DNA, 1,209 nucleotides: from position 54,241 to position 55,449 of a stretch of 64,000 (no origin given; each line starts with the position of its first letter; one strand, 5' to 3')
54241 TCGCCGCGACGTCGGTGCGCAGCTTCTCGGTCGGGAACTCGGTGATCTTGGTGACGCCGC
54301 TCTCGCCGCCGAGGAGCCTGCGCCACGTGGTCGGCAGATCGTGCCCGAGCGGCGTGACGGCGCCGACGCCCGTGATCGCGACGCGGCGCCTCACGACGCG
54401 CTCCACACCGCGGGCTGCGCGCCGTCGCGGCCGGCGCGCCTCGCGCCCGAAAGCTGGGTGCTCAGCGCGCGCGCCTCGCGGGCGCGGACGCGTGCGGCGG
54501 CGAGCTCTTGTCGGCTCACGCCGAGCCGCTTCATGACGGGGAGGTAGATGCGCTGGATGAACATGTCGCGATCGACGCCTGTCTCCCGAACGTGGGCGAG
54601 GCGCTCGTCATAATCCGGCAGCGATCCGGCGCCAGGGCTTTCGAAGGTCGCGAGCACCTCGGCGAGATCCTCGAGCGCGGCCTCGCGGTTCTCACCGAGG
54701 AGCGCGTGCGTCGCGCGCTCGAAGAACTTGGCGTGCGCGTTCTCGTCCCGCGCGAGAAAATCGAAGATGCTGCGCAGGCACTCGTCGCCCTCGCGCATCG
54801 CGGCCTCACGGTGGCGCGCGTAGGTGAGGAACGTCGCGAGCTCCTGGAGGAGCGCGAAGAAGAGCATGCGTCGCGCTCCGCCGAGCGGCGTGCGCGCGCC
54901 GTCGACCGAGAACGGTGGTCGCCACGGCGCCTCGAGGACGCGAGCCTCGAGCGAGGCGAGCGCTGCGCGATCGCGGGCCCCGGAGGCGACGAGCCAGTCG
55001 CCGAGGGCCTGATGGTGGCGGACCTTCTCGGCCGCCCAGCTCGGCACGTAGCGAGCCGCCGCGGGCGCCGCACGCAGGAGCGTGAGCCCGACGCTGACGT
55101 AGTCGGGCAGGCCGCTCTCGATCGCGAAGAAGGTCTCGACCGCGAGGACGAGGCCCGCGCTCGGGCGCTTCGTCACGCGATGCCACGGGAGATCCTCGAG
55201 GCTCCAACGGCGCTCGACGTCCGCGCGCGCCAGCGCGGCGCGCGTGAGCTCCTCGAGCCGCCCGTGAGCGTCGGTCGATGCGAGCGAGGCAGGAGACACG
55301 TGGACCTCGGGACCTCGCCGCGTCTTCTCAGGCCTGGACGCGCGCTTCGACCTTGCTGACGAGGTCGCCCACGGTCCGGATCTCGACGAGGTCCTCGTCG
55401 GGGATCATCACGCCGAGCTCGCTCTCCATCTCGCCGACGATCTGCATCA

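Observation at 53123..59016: FAAL / CMAS-type methyltransferase / ACP / di-iron desaturase-like / KAS operon: candidate ACP-tethered lipid-tailoring pathway under a MerR regulator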

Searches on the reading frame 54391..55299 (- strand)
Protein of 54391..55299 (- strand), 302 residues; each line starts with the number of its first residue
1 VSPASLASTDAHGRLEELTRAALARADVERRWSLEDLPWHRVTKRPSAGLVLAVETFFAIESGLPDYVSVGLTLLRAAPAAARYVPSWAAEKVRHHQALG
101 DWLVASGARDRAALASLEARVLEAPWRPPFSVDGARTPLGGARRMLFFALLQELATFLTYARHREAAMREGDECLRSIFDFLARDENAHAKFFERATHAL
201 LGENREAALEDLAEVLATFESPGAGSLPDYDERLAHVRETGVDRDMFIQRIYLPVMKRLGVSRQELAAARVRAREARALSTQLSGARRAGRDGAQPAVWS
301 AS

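Call 4: search_protein_families(library=pfam, proteins=[window:54391-55299:-], max_evalue=0.01)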
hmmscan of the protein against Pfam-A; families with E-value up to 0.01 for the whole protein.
window:54391-55299:- (302 aa): 3 families
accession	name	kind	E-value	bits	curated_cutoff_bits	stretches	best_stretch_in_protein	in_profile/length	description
PF03405.20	FA_desaturase_2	-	7.3e-15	55.1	22.7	1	61-258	71-269/325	Fatty acid desaturase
PF02915.23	Rubrerythrin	-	0.00075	20.3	22.8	1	148-205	5-61/137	Rubrerythrin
PF24113.1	DUF7387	-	0.0046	17.7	27.9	0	201-245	36-74/85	Family of unknown function (DUF7387)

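Call 5: search_protein_families(library=ncbifam, proteins=[window:54391-55299:-], max_evalue=0.01)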
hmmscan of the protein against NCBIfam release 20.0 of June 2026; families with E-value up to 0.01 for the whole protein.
window:54391-55299:- (302 aa): 2 families
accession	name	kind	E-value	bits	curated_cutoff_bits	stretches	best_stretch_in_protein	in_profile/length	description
TIGR03464.1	HpnC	equivalog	0.0054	16.3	250.45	1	242-293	157-210/267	squalene synthase HpnC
NF010172.0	PRK13654.1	subfamily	0.0098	15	391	0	150-197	98-144/361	magnesium-protoporphyrin IX monomethyl ester cyclase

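Call 7: search_solved_structures(query=window:54391-55299:-, max_evalue=1, show_alignments=2)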
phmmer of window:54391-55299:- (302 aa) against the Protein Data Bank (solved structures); distinct sequences matched with E-value up to 1: 10.
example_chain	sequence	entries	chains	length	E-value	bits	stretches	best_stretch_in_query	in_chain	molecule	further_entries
2uw1_A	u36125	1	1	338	0.0001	25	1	77-201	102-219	PLASTID DELTA4 MULTIFUNCTIONAL ACYL-ACYL CARRIER PROTEIN DESATURASE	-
2uw1_B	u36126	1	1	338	0.00014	24.5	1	77-201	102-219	PLASTID DELTA4 MULTIFUNCTIONAL ACYL-ACYL CARRIER PROTEIN DESATURASE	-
3qhb_A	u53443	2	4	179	0.0011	21.6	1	130-201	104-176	Symerythrin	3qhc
3sid_A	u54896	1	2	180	0.0011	21.6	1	130-201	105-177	Symerythrin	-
1afr_A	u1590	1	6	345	0.011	18.3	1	78-201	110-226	DELTA9 STEAROYL-ACYL CARRIER PROTEIN DESATURASE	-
1oq4_A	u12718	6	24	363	0.012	18.2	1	78-201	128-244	Acyl-[acyl-carrier protein] desaturase | ACYL-[ACYL-CARRIER-PROTEIN] DESATURASE, CHLOROPLASTIC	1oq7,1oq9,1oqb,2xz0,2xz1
4v0j_A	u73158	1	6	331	0.022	17.3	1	81-201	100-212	ACYL-[ACYL-CARRIER-PROTEIN] DESATURASE, CHLOROPLASTIC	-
1za0_A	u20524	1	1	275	0.047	16.3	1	83-243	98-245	POSSIBLE ACYL-[ACYL-CARRIER PROTEIN] DESATURASE DESA2 (ACYL-[ACP] DESATURASE) (STEAROYL-AC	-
2j2f_A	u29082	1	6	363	0.084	15.4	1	78-201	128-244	ACYL-[ACYL-CARRIER-PROTEIN] DESATURASE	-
7t63_A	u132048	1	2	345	0.33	13.5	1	82-214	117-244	DESATURASE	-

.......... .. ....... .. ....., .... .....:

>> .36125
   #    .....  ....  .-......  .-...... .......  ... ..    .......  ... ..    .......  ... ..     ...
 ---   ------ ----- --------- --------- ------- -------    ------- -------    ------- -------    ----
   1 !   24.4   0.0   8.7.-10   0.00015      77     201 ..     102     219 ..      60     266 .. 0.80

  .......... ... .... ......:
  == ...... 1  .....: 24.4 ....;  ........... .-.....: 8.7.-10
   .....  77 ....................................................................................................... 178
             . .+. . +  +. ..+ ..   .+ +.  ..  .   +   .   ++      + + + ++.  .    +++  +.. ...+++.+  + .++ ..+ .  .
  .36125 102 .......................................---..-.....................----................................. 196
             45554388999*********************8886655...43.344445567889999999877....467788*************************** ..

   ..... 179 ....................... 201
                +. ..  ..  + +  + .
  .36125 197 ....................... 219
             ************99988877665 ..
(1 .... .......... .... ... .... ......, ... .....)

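Call 9: find_homologous_proteins(query=window:54391-55299:-, max_evalue=0.001)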
Query window:54391-55299:- (302 aa): 1 proteins with E <= 0.001 among 8000 candidates.
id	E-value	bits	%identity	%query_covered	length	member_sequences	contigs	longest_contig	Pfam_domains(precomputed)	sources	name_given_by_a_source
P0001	7.0e-190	647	100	100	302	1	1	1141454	PF03405.21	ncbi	ncbi:MAG: acyl-ACP desaturase [Polyangiaceae bacterium]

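Call 11: find_encoding_contigs(protein=P0001, flank=10000)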
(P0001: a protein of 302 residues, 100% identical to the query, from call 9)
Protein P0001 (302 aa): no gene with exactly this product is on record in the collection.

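Call 17: search_protein_representatives(protein=window:54391-55299:-)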
Query: 302 residues. Proteins with E-value up to 0.001 (for the whole library): 353; up to 1e-10: 106; up to 1e-30: 14. The best 150 are listed.
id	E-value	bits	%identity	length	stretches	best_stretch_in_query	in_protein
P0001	2.2e-190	647.3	100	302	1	1-302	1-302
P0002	1.4e-55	205.0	47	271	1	13-276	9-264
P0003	1.6e-51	191.8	42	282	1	6-268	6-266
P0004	8.0e-51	189.4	39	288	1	23-271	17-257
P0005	6.9e-41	156.8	42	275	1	21-275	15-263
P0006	7.6e-37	143.6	38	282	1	23-269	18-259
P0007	2.9e-36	141.7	37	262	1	11-264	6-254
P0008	2.6e-35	138.6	37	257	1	18-269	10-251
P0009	2.7e-34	135.2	35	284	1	9-275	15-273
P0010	3.9e-33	131.4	33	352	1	25-282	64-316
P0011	4.8e-33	131.1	36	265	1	28-269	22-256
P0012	3.4e-32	128.3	35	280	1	12-277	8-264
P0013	9.7e-32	126.8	37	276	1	12-268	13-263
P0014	2.8e-31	125.3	46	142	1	146-280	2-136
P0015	3.8e-30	121.6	42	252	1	48-235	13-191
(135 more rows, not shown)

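Call 23: find_homologous_proteins(query=A1, max_evalue=1e-10)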
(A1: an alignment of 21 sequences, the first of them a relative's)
Query A1 (21 sequences) (302 aa, profile of the alignment): 20 proteins with E <= 1e-10 among 8000 candidates.
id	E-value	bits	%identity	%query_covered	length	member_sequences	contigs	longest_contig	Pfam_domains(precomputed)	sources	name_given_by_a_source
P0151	3.1e-108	379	41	86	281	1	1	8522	PF03405.21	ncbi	-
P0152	9.0e-107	374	41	89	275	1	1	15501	PF03405.21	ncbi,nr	ncbi:MAG: acyl-ACP desaturase [Myxococcales bacterium]|nr:acyl-ACP desaturase [Myxococcales bacteriu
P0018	8.9e-103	361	32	80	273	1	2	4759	PF03405.21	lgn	-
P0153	1.6e-99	350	33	85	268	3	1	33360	PF03405.21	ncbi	-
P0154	3.9e-98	346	29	80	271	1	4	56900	PF03405.21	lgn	-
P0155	5.4e-98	345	30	80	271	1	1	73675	PF03405.21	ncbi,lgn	-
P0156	8.9e-98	345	34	89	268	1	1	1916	PF03405.21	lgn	-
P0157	1.5e-97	344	32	88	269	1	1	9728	PF03405.21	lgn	-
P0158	2.0e-97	343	28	86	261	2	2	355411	PF03405.21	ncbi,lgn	-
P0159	9.2e-97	341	33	82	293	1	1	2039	PF03405.21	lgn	-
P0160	2.2e-96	340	27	87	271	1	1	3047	PF03405.21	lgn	-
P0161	5.4e-96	339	32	84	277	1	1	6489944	PF03405.21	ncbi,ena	-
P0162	4.9e-94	332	33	88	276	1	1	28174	PF03405.21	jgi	jgi:acyl-[acyl-carrier-protein] desaturase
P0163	2.3e-93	330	30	79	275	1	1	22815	PF03405.21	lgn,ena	-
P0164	1.3e-92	328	29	79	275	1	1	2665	PF03405.21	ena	-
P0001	2.5e-92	327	100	100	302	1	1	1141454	PF03405.21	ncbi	ncbi:MAG: acyl-ACP desaturase [Polyangiaceae bacterium]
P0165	7.4e-92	325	33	83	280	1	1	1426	PF03405.21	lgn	-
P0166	5.9e-89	316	29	85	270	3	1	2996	PF03405.21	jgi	-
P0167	5.2e-87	309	30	80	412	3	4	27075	PF03405.21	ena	-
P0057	8.8e-55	204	33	81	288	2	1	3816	PF03405.21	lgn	-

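Call 24: find_encoding_contigs(protein=P0152, flank=8000, max_places=3)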
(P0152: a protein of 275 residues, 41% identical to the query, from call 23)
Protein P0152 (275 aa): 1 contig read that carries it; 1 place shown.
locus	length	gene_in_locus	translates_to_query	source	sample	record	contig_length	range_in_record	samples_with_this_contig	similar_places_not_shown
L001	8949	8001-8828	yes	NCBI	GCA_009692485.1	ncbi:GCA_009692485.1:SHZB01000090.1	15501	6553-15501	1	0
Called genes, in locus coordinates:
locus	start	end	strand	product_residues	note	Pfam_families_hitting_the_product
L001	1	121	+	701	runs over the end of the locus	PF11741:AMIN (faint), PF07660:STN, PF03958:Secretin_N, PF00263:Secretin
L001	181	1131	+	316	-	-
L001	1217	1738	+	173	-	PF03061:4HBT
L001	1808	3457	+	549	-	-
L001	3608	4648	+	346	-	-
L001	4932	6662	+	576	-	PF00501:AMP-binding, PF23024:AMP-dom_DIP2-like (weak)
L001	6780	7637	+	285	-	PF02353:CMAS, PF13489:Methyltransf_23 (weak), PF01728:FtsJ, PF13847:Methyltransf_31 (faint), PF08241:Methyltransf_11, PF08242:Methyltransf_12 (weak), PF13649:Methyltransf_25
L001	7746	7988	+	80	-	PF00550:PP-binding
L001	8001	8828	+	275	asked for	PF03405:FA_desaturase_2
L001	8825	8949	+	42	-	PF00109:ketoacyl-synt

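Call 25: find_encoding_contigs(protein=P0151, flank=8000, max_places=3)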
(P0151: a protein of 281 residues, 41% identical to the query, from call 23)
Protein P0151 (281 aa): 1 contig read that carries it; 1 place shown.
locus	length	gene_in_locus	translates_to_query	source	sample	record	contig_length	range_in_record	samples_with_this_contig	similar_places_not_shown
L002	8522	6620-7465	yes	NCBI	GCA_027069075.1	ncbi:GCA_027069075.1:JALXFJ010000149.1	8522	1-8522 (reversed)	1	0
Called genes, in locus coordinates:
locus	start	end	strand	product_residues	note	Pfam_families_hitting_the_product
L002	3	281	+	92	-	?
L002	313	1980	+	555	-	-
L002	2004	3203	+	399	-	-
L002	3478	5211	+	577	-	PF00501:AMP-binding, PF23024:AMP-dom_DIP2-like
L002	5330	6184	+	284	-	PF02353:CMAS, PF13489:Methyltransf_23, PF01728:FtsJ, PF08241:Methyltransf_11, PF08242:Methyltransf_12 (weak), PF13649:Methyltransf_25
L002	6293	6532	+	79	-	PF00550:PP-binding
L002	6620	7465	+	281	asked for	PF03405:FA_desaturase_2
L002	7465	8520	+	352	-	?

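Call 26: find_encoding_contigs(protein=P0161, flank=8000, max_places=3)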
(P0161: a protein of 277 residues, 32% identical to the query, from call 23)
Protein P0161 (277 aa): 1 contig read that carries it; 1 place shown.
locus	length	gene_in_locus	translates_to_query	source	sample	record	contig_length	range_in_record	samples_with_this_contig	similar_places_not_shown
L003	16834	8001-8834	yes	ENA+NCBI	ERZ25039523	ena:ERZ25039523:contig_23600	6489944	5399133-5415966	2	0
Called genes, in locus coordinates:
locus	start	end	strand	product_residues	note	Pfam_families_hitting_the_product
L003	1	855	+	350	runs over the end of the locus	-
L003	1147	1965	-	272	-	PF11004:Kdo_hydroxy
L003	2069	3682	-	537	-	PF08668:HDOD, PF00512:HisKA, PF02518:HATPase_c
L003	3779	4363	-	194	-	PF12728:HTH_17, PF00072:Response_reg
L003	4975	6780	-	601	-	PF01134:GIDA, PF21680:GIDA_C_1st, PF13932:SAM_GIDA_C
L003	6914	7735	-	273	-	PF05685:Uma2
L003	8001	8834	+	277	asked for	PF03405:FA_desaturase_2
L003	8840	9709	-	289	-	PF03176:MMPL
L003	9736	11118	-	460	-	PF03176:MMPL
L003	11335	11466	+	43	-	-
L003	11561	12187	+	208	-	PF00005:ABC_tran, PF13304:AAA_21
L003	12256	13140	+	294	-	-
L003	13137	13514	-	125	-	-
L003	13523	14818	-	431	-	PF01408:GFO_IDH_MocA, PF19051:GFO_IDH_MocA_C2, PF22725:GFO_IDH_MocA_C3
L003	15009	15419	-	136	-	PF19570:DUF6088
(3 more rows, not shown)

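Call 27: find_encoding_contigs(protein=P0153, flank=7000, max_places=2)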
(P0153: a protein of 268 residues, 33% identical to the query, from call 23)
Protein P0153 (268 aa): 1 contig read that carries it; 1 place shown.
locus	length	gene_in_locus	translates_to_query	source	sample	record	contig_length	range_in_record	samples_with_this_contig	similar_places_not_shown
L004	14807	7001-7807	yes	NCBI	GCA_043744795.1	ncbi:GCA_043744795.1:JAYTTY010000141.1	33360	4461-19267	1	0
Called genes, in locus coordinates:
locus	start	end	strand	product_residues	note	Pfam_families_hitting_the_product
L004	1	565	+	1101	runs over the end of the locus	-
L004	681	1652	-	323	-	PF00480:ROK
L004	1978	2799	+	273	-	PF01261:AP_endonuc_2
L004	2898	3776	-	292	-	PF00085:Thioredoxin, PF13098:Thioredoxin_2 (faint), PF13905:Thioredoxin_8 (faint), PF14559:TPR_19, PF14561:TPR_20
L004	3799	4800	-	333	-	PF00389:2-Hacid_dh, PF02826:2-Hacid_dh_C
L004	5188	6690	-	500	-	PF13231:PMT_2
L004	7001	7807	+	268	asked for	PF03405:FA_desaturase_2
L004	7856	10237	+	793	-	PF03190:Thioredox_DsbH, PF13899:Thioredoxin_7, PF13098:Thioredoxin_2 (faint), PF11412:DsbD_N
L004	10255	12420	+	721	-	-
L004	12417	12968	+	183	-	PF13191:AAA_16 (weak), PF13238:AAA_18, PF13671:AAA_33 (weak), PF01202:SKI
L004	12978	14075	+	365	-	PF06750:A24_N_bact, PF01478:Peptidase_A24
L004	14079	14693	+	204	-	PF00117:GATase, PF07685:GATase_3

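Call 28: find_encoding_contigs(protein=P0162, flank=7000, max_places=2)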
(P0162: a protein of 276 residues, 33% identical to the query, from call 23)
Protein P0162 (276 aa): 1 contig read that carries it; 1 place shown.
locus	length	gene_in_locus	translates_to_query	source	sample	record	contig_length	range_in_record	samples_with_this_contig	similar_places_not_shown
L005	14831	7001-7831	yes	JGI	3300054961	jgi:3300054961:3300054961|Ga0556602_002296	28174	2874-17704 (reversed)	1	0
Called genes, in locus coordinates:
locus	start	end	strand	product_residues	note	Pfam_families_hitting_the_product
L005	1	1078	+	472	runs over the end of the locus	PF00004:AAA, PF17862:AAA_lid_3 (weak)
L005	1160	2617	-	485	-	PF07678:TED_complement, PF13243:SQHop_cyclase_C (faint), PF07677:A2M_recep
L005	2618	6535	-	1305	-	PF01835:MG2, PF17791:MG3 (weak), PF07703:A2M_BRD, PF00207:A2M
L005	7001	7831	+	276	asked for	PF03405:FA_desaturase_2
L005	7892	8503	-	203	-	PF12804:NTP_transf_3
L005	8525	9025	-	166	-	-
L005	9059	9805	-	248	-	PF13085:Fer2_3, PF13183:Fer4_8, PF13534:Fer4_17 (weak)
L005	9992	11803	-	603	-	PF00890:FAD_binding_2, PF03486:HI0933_like (faint), PF07992:Pyr_redox_2 (faint), PF02910:Succ_DH_flav_C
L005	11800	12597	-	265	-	-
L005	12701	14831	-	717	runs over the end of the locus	PF00924:MS_channel_2nd, PF21082:MS_channel_3rd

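Call 29: find_encoding_contigs(protein=P0158, flank=7000, max_places=2)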
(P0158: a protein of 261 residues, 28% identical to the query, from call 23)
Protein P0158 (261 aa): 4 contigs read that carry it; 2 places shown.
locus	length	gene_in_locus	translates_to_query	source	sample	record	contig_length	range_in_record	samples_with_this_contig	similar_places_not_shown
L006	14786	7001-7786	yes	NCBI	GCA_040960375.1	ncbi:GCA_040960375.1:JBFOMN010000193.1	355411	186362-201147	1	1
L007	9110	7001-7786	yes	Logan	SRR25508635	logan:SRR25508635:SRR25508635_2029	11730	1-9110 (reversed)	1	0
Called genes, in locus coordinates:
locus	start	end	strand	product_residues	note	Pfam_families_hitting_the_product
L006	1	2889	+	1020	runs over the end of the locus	PF00873:ACR_tran, PF03176:MMPL (faint)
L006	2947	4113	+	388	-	PF13784:Fic_N (faint), PF02661:Fic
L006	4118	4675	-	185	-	PF08207:EFP_N, PF01132:EFP, PF09285:Elong-fact-P_C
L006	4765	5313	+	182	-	PF00484:Pro_CA (weak)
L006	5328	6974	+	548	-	PF00916:Sulfate_transp, PF01740:STAS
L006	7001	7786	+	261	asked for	PF03405:FA_desaturase_2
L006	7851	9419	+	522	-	PF14400:Transglut_i_TM, PF01841:Transglut_core, PF14402:7TM_transglut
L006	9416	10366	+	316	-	PF02655:ATP-grasp_3 (faint), PF14397:ATPgrasp_ST, PF08443:RimK (faint), PF14398:ATPgrasp_YheCD (faint)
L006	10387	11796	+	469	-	PF02366:PMT, PF13231:PMT_2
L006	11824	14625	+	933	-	PF02743:dCache_1, PF00672:HAMP, PF00989:PAS, PF08448:PAS_4 (weak), PF13426:PAS_9, PF00512:HisKA, PF02518:HATPase_c, PF00072:Response_reg, +2 more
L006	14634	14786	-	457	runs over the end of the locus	PF02233:PNTB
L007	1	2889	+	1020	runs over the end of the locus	PF00873:ACR_tran, PF03176:MMPL (faint)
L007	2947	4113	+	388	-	PF13784:Fic_N (faint), PF02661:Fic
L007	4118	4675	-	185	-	PF08207:EFP_N, PF01132:EFP, PF09285:Elong-fact-P_C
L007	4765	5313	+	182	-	PF00484:Pro_CA (weak)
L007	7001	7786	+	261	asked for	PF03405:FA_desaturase_2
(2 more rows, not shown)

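Call 60: predict_structure(alignment_id=A5)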
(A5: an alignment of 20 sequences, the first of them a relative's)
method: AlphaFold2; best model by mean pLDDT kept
length: 302 residues; sequences in the alignment: 20
mean_pLDDT: 88.9   pTM: 0.86
mean pLDDT of the five models: 88.9, 88.3, 88.1, 87.7, 87.0
residues with pLDDT >= 90: 191; 70-90: 88; 50-70: 17; < 50: 6
segments of 3 or more residues with pLDDT < 50: 1-3
pLDDT, mean of each block of 10 residues (from residue 1): 54 92 85 95 96 95 91 88 92 97 98 97 86 72 93 95 96 98 96 94 90 90 85 89 90 94 93 85 84 62 59
secondary structure, 60 per line:
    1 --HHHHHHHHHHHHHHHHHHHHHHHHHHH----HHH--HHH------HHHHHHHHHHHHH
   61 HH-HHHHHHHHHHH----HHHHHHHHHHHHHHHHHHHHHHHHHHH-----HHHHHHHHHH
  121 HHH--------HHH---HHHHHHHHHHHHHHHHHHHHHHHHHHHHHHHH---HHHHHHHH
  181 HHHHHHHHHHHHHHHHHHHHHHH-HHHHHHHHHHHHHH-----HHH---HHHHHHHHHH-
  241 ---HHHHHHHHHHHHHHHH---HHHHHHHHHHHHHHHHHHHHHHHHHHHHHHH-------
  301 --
elements in order: H3-29 H48-62 H64-74 H79-105 H111-123 H138-169 H173-203 H205-218 H230-239 H244-259 H263-293
